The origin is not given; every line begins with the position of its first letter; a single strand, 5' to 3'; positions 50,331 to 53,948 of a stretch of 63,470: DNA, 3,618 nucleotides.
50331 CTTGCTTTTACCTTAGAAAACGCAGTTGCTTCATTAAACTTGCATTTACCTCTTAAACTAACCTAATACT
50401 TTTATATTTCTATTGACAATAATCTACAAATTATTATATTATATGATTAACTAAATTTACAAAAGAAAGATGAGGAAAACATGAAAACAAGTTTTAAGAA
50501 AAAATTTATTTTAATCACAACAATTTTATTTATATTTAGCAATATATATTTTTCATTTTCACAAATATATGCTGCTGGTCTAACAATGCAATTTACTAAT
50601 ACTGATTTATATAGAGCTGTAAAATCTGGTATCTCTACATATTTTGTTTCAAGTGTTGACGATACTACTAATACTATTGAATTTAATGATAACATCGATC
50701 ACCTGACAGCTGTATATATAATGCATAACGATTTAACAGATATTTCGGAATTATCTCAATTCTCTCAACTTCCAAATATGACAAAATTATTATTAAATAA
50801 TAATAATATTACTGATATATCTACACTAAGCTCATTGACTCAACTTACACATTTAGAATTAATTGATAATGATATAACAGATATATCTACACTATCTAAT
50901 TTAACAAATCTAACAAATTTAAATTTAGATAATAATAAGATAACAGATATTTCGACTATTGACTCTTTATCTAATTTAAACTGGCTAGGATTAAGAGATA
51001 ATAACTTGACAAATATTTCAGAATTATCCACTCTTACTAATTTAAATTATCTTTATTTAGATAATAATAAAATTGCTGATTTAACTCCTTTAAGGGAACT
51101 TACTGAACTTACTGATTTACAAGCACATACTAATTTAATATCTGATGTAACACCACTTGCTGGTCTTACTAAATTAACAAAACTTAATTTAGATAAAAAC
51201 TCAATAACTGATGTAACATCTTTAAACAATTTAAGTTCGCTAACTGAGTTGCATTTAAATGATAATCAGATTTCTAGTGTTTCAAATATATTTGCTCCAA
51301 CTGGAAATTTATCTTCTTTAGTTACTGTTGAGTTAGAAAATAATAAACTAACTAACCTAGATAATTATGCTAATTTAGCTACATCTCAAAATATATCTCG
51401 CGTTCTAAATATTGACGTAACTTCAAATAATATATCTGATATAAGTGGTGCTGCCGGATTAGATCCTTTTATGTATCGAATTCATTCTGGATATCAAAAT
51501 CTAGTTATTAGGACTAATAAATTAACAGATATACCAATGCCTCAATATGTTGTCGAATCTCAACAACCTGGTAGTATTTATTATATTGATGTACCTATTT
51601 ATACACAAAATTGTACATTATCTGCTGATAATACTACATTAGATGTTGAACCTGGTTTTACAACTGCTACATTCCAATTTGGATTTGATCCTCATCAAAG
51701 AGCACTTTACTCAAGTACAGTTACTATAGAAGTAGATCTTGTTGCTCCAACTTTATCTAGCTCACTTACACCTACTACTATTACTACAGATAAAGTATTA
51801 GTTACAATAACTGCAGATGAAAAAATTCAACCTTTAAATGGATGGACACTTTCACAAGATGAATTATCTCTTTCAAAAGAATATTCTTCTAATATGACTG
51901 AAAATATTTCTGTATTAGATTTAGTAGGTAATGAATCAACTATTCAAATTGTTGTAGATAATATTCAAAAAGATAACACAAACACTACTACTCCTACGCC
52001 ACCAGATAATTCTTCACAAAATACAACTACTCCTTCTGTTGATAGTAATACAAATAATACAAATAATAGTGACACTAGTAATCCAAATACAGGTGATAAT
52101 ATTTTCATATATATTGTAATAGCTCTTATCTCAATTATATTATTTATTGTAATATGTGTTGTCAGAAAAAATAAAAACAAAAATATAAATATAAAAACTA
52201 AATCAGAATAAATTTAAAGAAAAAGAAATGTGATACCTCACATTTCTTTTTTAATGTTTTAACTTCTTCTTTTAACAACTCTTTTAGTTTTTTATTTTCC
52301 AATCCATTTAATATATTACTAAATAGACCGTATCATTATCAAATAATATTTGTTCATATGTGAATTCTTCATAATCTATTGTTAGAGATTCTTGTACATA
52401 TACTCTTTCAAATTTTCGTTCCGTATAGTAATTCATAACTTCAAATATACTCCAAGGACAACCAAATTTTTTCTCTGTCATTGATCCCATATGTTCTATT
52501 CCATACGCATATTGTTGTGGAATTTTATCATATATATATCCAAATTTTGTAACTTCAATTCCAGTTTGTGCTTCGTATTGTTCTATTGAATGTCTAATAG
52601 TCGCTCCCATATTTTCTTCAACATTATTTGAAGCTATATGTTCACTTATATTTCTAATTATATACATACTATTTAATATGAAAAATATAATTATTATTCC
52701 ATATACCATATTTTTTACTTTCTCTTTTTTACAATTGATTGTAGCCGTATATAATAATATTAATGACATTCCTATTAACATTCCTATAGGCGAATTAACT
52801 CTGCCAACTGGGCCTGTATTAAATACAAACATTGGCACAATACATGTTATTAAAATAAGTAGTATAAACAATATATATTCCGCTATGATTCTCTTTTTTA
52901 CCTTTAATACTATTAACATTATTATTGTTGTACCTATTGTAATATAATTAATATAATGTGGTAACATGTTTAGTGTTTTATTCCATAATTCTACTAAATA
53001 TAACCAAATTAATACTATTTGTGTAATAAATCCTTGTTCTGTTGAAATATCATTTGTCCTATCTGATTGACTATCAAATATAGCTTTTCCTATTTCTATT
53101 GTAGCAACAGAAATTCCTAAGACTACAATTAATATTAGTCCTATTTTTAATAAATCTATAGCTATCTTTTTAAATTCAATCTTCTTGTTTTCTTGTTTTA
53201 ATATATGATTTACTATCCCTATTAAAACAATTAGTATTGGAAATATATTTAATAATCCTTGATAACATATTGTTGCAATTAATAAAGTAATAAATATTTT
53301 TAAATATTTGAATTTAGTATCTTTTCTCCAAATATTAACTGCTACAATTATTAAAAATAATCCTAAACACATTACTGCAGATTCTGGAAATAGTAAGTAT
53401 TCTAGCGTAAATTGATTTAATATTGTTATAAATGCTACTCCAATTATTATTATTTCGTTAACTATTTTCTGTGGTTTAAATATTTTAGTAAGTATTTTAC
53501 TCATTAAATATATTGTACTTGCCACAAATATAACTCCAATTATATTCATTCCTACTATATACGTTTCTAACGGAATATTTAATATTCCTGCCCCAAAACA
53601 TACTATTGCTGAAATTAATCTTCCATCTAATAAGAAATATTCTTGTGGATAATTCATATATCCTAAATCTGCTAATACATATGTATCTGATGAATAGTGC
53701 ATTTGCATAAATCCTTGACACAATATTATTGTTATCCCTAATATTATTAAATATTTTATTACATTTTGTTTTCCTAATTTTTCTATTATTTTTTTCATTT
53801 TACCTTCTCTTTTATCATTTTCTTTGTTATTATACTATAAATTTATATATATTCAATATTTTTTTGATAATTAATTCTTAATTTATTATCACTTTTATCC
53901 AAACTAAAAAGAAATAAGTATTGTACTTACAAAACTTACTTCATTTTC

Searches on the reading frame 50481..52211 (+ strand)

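Call 61: search_protein_families(library=pfam, proteins=[window:50481-52211:+], max_evalue=0.001)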
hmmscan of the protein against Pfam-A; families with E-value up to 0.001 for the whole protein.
window:50481-52211:+ (576 aa): 5 families
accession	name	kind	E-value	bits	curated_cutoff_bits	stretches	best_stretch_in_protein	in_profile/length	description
PF12799.13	LRR_4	-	2e-32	110.9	27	5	120-161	1-43/44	Leucine Rich repeats (2 copies)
PF13855.12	LRR_8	-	1.2e-16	60.6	27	4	74-132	2-61/61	Leucine rich repeat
PF23598.1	LRR_14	-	1.4e-08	34.3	40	1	134-320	39-231/353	Leucine-rich repeat region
PF23952.1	LRR_EndoS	-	6.2e-06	26.9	27.9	0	191-288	28-116/116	Endo-beta-N-acetylglucosaminidase EndoS LRR domain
PF14580.12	LRR_9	-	9.1e-06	25.8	30.5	0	118-192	40-119/175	Leucine-rich repeat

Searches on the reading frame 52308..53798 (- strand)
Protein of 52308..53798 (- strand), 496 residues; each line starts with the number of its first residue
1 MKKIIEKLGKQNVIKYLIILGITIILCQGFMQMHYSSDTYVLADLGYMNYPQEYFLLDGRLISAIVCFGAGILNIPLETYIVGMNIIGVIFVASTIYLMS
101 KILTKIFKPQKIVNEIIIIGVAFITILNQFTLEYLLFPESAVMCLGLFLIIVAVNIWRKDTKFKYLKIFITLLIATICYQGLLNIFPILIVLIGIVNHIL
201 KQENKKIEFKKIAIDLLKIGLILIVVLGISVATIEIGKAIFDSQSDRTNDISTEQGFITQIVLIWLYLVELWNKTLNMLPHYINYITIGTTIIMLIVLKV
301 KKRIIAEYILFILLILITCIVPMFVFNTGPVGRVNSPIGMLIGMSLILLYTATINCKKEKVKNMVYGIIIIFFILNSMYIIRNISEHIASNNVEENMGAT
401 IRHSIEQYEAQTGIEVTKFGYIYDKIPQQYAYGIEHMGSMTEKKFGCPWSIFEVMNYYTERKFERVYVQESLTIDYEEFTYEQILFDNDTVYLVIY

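Call 61: search_protein_families(library=pfam, proteins=[window:52308-53798:-], max_evalue=0.001)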
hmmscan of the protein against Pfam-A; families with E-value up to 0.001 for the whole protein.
window:52308-53798:- (496 aa): 1 family
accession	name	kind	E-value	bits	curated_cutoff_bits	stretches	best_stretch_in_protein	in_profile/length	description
PF14264.12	Glucos_trans_II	-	2.4e-21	76.6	30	1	30-350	4-317/317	Glucosyl transferase GtrII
